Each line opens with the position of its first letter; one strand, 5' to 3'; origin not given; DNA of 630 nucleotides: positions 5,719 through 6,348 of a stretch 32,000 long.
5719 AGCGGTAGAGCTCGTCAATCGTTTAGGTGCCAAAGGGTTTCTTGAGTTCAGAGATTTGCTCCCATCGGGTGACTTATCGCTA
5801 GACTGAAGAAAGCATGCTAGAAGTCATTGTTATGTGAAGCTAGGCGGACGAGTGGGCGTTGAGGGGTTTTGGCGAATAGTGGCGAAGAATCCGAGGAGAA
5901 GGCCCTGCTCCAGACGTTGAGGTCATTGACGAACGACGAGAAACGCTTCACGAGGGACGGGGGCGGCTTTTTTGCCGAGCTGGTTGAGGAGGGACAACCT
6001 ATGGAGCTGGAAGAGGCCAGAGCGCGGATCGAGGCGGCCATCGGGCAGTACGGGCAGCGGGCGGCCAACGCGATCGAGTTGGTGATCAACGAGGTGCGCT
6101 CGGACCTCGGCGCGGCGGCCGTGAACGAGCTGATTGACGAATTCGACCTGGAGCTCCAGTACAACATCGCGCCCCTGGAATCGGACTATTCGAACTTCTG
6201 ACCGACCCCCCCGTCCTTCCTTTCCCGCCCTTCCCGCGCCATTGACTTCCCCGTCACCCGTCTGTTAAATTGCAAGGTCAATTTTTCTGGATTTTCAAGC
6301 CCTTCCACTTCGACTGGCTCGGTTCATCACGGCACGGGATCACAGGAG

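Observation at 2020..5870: Low-GC two-gene operon (239 aa + 957 aa) with no recognisable domains, next to vapBC: best candidate for an undescribed system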

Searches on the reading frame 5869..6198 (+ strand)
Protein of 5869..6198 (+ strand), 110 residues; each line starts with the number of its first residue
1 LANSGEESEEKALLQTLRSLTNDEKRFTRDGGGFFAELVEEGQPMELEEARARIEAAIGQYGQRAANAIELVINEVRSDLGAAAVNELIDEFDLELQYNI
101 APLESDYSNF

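Call 3: search_protein_families(library=pfam, proteins=[window:5869-6198:+], max_evalue=1)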
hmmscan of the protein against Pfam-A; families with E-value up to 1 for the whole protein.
window:5869-6198:+ (110 aa): 2 families
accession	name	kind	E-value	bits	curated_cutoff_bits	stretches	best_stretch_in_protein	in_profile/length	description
PF05597.16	Phasin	-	0.043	14.3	28.8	1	26-79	28-80/126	Poly(hydroxyalcanoate) granule associated protein (phasin)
PF12022.14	COG2_C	-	0.062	13.3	27.3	1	3-90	102-189/300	COG complex component, COG2, C-terminal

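Call 4: search_protein_families(library=padloc, proteins=[window:5869-6198:+], max_evalue=1)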
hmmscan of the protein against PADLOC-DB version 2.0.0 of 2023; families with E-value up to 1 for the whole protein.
window:5869-6198:+ (110 aa): 0 families

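Call 5: search_protein_families(library=ncbifam, proteins=[window:5869-6198:+], max_evalue=1)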
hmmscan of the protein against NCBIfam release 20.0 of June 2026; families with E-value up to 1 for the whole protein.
window:5869-6198:+ (110 aa): 2 families
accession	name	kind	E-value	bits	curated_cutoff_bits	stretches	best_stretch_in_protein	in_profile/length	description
TIGR01837.1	PHA_granule_1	subfamily_domain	0.038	14.1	94.7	1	26-81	19-73/118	poly(hydroxyalkanoate) granule-associated protein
TIGR02426.1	protocat_pcaB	equivalog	0.075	11.9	355.75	1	45-83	25-63/338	3-carboxy-cis,cis-muconate cycloisomerase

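Call 66: find_related_loci(query=window:5869-6198:+, collection=metagenome_contigs, flank=10000)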
Query window:5869-6198:+ (110 aa) in metagenome_contigs; peptide patterns used: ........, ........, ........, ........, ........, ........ (x = any residue, [..] = any of these).
600 stretches matched a pattern (row limit reached: there are more); 162 encode a relative of the query (tblastn E <= 1e-3); the best 80 are kept; 80 distinct loci.
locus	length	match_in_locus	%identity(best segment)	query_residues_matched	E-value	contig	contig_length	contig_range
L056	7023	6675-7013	63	5-109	2e-36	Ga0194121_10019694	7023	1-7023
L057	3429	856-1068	83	39-109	1e-33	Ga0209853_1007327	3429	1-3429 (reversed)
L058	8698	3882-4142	71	24-110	2e-33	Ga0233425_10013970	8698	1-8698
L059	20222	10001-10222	76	36-109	5e-33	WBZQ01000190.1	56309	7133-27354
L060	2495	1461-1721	69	24-110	3e-32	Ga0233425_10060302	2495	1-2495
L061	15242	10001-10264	62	12-109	5e-32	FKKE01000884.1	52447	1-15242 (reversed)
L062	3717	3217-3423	83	42-110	1e-31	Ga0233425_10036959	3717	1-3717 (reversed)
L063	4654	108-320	76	39-109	4e-31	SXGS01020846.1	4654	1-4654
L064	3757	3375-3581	77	41-109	3e-31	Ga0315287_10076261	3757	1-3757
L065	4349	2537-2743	77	41-109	3e-31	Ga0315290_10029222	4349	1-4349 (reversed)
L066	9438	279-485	77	41-109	4e-31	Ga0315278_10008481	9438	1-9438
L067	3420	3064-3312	69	28-109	2e-31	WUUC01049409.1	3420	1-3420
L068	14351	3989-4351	53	1-109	7e-31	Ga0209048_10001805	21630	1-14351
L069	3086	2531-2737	78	41-109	8e-31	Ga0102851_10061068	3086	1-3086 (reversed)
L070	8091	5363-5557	86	45-109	9e-31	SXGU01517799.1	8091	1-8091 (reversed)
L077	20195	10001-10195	86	45-109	1e-30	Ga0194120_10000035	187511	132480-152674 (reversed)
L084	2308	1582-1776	83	45-109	9e-30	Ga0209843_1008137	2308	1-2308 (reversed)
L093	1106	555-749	82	45-109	3e-30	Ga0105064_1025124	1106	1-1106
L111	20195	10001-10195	78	45-109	2e-28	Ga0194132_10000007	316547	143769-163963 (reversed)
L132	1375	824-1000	85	45-103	3e-27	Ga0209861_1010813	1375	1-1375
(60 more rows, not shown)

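Call 69: search_protein_families(library=pfam, proteins=[L077:9032-9925:+, L070:4387-5265:+, L058:689-1696:+, L111:8672-9292:+, L084:1232-1546:+, L058:2253-2954:-], max_evalue=0.01)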
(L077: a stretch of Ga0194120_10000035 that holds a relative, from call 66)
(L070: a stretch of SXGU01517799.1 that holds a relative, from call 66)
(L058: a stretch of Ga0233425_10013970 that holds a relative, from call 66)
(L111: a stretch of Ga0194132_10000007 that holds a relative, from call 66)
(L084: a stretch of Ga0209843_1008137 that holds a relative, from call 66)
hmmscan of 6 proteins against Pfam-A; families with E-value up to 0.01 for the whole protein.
L077:9032-9925:+ (298 aa): 4 families
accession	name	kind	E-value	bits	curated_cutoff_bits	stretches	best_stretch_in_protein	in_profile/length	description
PF04471.18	Mrr_cat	-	1.1e-35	122.6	21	1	155-272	4-115/115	Restriction endonuclease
PF14338.12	Mrr_N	-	7.7e-30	103.3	29.5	1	6-89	1-84/87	Mrr N-terminal domain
PF22722.2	NA-iREase1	-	8e-09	35.9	27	1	187-263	22-99/106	NACHT-associated inactive Restriction Endonuclease 1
PF13156.12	Mrr_cat_2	-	2e-05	24.9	22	1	186-274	26-116/127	Restriction endonuclease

L070:4387-5265:+ (293 aa): 0 families

L058:689-1696:+ (336 aa): 3 families
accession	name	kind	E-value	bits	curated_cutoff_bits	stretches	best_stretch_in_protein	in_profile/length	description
PF00990.26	GGDEF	-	6.6e-37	127.2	23.8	1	177-331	2-161/161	Diguanylate cyclase, GGDEF domain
PF22335.1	Cas10-Cmr2_palm2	-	1.9e-06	28.4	27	1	208-332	2-132/133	Cas10/Cmr2, second palm domain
PF17853.6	GGDEF_2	-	0.0096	16.6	24.5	0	207-316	22-110/116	GGDEF-like domain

L111:8672-9292:+ (207 aa): 1 family
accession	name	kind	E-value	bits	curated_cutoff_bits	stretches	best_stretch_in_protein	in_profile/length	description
PF01184.24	Gpr1_Fun34_YaaH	-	1.3e-11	45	25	1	17-186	14-192/207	GPR1/FUN34/yaaH family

L084:1232-1546:+ (105 aa): 14 families
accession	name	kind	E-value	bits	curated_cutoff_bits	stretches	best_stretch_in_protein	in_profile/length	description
PF13432.12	TPR_16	-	3.5e-10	40.6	32.7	2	27-71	6-50/65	Tetratricopeptide repeat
PF14559.12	TPR_19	-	1e-09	39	25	1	32-81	5-54/68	Tetratricopeptide repeat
PF13181.12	TPR_8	-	5.6e-07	29.7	25.7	0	54-81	3-30/34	Tetratricopeptide repeat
PF07719.23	TPR_2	-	6.5e-07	29.4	27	0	28-49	11-32/34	Tetratricopeptide repeat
PF13431.12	TPR_17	-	1.2e-06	28.7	24.4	0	43-71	4-32/34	Tetratricopeptide repeat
PF13414.12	TPR_11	-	2.6e-06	27.5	26.8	1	30-66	6-42/42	TPR repeat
PF07721.20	TPR_4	-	1.1e-05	26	27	0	53-74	2-23/26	Tetratricopeptide repeat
PF13428.12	TPR_14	-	1.9e-05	25.4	23.5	0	53-79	2-28/44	Tetratricopeptide repeat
PF13174.12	TPR_6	-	0.00069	20.6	26.3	0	56-75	4-23/33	Tetratricopeptide repeat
PF12895.13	ANAPC3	-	0.0038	17.9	27.2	1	28-72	33-76/82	Anaphase-promoting complex, cyclosome, subunit 3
PF00515.34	TPR_1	-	0.0057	16.9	27.8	0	30-49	13-32/34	Tetratricopeptide repeat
PF14561.12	TPR_20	-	0.006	17.3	25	0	2-46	7-50/90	Tetratricopeptide repeat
PF13374.12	TPR_10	-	0.0072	16.8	27.5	0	27-46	11-30/42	Tetratricopeptide repeat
PF13424.12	TPR_12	-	0.0082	16.7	30.1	0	28-74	13-67/77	Tetratricopeptide repeat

L058:2253-2954:- (233 aa): 1 family
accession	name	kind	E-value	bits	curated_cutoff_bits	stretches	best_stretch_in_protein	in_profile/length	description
PF03588.20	Leu_Phe_trans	-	8.2e-74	247.2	22.7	1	31-201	1-169/171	Leucyl/phenylalanyl-tRNA protein transferase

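Call 70: search_protein_families(library=padloc, proteins=[L077:9032-9925:+, L070:4387-5265:+, L058:689-1696:+, L111:8672-9292:+], max_evalue=0.001)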
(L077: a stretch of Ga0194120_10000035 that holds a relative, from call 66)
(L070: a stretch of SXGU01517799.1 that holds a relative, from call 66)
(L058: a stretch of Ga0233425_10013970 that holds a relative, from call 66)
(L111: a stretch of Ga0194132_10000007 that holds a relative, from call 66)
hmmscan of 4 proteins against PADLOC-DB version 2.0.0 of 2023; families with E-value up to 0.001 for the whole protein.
L077:9032-9925:+ (298 aa): 6 families
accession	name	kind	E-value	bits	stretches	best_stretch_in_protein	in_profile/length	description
PDLC03657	mREase_IV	-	1.5e-87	291.9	1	1-297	1-316/317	Type IV methyl-directed restriction enzyme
PDLC04796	PDC-S02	-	1.5e-21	74.8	1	123-298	211-382/390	-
PDLC04819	PDC-S02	-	7.6e-18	62.8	1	112-273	156-307/334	-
PDLC04806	PDC-S02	-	6e-15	53.3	1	131-275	161-303/324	-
PDLC04815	PDC-S02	-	8.5e-09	33.2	1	125-264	174-310/346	-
PDLC03663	mREase_IV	-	1.9e-08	31.5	1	152-272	409-523/544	Type IV methyl-directed restriction enzyme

L070:4387-5265:+ (293 aa): 0 families

L058:689-1696:+ (336 aa): 0 families

L111:8672-9292:+ (207 aa): 0 families
